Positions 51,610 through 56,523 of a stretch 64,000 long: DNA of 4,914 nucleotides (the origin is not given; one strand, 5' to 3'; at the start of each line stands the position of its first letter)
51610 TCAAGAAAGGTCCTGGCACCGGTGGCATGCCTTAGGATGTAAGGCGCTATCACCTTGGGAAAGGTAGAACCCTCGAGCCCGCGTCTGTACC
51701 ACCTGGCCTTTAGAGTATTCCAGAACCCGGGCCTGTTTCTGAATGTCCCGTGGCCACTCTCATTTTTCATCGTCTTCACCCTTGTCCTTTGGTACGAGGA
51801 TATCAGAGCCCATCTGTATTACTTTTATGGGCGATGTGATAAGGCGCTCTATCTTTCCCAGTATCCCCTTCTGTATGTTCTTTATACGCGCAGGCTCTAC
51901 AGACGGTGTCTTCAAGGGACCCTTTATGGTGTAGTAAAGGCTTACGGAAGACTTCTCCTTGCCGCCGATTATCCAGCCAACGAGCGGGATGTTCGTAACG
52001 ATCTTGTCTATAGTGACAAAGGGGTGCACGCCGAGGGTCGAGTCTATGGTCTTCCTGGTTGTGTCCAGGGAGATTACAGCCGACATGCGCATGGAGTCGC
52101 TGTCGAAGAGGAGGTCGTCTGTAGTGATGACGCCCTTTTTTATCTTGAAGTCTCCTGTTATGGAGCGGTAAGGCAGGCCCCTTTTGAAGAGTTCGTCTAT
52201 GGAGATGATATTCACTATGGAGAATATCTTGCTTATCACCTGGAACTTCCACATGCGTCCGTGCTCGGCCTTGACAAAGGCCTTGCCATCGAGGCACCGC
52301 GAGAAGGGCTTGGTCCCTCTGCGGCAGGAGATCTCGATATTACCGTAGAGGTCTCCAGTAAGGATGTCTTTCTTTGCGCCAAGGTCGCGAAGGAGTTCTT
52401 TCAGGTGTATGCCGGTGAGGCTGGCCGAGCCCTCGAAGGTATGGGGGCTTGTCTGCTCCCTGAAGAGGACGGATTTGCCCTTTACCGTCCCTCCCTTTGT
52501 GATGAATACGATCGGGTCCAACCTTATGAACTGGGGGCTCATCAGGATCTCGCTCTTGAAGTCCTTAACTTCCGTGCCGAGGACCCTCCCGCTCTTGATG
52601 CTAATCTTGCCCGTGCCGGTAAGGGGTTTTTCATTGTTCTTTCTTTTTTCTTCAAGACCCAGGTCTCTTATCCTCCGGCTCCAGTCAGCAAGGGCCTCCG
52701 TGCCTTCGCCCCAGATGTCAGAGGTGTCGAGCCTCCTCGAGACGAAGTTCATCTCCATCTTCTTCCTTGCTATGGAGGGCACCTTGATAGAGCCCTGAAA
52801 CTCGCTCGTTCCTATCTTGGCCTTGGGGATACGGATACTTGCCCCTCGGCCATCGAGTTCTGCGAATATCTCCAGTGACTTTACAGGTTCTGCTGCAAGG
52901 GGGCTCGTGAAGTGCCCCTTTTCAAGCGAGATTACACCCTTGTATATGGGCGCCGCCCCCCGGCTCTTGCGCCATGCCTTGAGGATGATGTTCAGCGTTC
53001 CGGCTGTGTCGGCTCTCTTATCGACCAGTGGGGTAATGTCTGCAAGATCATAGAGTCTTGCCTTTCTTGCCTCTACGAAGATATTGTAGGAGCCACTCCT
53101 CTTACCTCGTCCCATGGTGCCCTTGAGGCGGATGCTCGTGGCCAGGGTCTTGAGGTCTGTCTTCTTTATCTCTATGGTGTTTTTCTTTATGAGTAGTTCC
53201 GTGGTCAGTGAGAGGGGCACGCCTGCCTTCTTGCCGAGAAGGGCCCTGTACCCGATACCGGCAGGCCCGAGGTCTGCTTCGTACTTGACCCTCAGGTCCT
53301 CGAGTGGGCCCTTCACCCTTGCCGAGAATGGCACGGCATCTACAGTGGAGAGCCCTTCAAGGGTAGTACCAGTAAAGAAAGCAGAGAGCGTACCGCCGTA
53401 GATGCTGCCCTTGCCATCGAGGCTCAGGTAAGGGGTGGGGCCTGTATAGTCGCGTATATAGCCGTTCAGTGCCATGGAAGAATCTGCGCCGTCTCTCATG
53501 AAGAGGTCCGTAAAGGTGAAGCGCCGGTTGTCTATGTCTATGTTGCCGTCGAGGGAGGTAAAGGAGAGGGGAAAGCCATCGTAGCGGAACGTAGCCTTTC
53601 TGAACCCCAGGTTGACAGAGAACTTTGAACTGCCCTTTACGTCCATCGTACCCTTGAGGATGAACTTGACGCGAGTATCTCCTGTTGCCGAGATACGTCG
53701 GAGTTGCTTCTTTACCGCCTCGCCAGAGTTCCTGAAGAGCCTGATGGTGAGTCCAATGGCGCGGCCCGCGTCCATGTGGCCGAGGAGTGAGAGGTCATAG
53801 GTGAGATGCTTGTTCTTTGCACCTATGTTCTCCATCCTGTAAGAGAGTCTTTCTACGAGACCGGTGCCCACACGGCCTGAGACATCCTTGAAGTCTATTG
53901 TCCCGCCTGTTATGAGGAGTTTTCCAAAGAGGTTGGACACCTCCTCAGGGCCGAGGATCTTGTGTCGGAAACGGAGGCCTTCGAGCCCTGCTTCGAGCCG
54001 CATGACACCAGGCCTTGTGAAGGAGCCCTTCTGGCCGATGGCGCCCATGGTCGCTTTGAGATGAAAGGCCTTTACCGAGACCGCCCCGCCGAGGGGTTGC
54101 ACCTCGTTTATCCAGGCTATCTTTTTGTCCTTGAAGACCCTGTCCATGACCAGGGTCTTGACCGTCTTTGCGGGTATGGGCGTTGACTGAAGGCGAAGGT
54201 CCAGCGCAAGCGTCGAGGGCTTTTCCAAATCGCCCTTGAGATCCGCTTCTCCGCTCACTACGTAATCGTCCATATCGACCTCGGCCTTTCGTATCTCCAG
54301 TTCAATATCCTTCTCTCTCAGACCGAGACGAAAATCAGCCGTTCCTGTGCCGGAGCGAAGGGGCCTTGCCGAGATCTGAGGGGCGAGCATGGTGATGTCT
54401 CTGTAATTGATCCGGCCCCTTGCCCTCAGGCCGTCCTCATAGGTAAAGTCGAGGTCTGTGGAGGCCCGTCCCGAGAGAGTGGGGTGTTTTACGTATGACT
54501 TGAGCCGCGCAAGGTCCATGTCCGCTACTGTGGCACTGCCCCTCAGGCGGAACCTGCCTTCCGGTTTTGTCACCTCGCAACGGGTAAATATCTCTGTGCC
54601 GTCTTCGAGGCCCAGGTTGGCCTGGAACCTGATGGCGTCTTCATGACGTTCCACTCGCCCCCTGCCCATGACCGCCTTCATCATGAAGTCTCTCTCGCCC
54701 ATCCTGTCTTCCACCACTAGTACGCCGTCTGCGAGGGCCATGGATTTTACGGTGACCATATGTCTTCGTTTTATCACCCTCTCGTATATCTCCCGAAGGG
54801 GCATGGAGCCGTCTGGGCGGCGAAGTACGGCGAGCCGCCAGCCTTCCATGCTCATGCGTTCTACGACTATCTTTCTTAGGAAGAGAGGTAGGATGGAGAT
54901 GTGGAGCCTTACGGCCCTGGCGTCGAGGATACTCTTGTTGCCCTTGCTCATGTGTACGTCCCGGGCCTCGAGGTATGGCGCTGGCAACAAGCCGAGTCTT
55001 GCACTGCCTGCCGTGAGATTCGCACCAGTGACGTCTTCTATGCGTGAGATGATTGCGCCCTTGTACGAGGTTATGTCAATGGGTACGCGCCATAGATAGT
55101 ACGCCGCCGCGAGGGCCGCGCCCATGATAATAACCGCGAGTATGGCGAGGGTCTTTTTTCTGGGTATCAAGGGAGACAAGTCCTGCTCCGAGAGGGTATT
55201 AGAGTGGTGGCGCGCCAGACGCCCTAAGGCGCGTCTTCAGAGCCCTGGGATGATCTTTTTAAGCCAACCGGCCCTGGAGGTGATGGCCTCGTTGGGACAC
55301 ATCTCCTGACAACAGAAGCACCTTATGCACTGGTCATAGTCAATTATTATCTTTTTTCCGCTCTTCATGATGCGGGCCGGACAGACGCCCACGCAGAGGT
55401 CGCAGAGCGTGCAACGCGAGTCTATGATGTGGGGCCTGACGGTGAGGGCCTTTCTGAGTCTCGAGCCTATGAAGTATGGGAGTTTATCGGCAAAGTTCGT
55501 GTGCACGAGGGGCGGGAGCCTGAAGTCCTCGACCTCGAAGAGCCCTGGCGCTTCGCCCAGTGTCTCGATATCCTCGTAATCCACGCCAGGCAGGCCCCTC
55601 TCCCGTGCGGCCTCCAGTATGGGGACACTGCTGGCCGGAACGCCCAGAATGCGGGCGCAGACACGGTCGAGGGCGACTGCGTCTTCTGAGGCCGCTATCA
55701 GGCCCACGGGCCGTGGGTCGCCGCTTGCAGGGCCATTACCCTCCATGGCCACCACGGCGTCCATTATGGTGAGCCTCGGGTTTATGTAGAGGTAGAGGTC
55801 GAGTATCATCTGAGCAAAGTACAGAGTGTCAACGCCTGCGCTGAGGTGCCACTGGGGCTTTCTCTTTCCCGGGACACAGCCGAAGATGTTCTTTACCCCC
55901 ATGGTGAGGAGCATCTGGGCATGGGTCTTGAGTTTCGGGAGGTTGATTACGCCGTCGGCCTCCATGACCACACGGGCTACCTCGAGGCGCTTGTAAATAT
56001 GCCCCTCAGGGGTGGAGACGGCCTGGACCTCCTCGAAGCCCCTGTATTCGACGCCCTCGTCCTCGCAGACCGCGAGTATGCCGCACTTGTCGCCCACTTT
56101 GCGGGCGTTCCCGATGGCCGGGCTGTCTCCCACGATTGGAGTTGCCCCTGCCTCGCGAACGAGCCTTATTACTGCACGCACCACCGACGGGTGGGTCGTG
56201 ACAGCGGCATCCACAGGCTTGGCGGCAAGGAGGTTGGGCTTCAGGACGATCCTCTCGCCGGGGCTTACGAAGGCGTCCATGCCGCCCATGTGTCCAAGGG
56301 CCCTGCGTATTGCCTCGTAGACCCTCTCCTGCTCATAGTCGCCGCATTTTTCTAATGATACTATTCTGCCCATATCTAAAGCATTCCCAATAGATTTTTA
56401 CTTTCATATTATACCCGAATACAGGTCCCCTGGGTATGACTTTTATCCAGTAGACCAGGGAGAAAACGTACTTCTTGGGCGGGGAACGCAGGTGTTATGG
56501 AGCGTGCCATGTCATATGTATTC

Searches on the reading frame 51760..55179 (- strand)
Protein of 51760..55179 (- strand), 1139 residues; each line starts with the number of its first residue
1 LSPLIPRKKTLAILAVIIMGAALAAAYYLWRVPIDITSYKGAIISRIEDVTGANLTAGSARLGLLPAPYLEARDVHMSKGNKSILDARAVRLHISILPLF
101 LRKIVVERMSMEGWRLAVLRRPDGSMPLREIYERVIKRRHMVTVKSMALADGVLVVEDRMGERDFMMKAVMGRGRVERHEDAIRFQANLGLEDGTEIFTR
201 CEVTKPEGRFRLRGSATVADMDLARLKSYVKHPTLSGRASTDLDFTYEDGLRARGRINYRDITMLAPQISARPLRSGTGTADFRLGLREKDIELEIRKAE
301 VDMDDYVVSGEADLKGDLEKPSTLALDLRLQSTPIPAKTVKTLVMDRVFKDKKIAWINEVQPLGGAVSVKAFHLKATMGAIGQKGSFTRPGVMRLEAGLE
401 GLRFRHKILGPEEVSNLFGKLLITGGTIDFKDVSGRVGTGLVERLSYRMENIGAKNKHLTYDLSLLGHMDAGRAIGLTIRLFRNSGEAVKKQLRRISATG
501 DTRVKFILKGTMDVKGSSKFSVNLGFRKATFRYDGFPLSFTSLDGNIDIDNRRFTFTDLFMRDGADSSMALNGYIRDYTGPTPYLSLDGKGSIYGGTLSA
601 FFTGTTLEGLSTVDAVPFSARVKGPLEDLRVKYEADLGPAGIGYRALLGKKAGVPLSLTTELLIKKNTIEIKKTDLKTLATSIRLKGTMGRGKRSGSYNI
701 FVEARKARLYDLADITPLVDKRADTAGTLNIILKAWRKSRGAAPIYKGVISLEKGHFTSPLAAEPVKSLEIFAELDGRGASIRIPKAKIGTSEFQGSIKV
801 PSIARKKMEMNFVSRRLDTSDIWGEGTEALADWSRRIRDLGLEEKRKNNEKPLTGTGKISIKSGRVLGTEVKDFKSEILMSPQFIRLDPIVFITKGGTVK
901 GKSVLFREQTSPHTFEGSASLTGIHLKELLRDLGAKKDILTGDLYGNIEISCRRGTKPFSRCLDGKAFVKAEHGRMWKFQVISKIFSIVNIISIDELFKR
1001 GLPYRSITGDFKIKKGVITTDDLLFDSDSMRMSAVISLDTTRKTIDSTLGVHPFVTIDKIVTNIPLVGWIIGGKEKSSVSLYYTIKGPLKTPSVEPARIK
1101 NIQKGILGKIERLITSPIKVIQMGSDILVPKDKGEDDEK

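Call 46: search_protein_families(library=pfam, proteins=[window:51760-55179:-], max_evalue=0.00001)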
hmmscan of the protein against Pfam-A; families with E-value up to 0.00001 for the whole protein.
window:51760-55179:- (1139 aa): 2 families
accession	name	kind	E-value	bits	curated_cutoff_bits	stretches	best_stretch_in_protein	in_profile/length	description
PF13116.12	YhdP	-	1.8e-25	89.6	46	1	254-1094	405-1224/1224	YhdP protein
PF05359.17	DUF748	-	2.5e-07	29.6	50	1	17-263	21-276/1037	Domain of Unknown Function (DUF748)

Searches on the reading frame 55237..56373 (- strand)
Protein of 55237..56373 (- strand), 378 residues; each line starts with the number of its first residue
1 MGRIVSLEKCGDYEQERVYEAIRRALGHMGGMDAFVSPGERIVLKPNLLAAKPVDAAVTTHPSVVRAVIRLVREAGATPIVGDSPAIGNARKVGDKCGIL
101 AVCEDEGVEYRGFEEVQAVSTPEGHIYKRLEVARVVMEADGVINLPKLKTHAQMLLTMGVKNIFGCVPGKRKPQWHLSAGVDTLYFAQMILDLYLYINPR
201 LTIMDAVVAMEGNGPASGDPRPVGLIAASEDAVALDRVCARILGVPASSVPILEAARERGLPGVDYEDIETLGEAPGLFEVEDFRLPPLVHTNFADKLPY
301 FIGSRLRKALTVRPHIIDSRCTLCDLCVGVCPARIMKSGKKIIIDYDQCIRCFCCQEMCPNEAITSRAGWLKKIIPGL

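Call 46: search_protein_families(library=pfam, proteins=[window:55237-56373:-], max_evalue=0.00001)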
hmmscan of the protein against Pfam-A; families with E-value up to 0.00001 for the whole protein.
window:55237-56373:- (378 aa): 4 families
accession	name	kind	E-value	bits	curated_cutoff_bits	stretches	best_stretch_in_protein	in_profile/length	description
PF04015.17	DUF362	-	6.7e-65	219.3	24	1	42-241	1-200/200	Domain of unknown function (DUF362)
PF00037.32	Fer4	-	1.4e-07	31.5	21.1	0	315-334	2-21/24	4Fe-4S binding domain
PF12797.12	Fer4_2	-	1.3e-06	28.4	24.5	0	341-360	2-21/22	4Fe-4S binding domain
PF13237.11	Fer4_10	-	2.7e-06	27.6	25.5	1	316-360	4-53/53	4Fe-4S dicluster domain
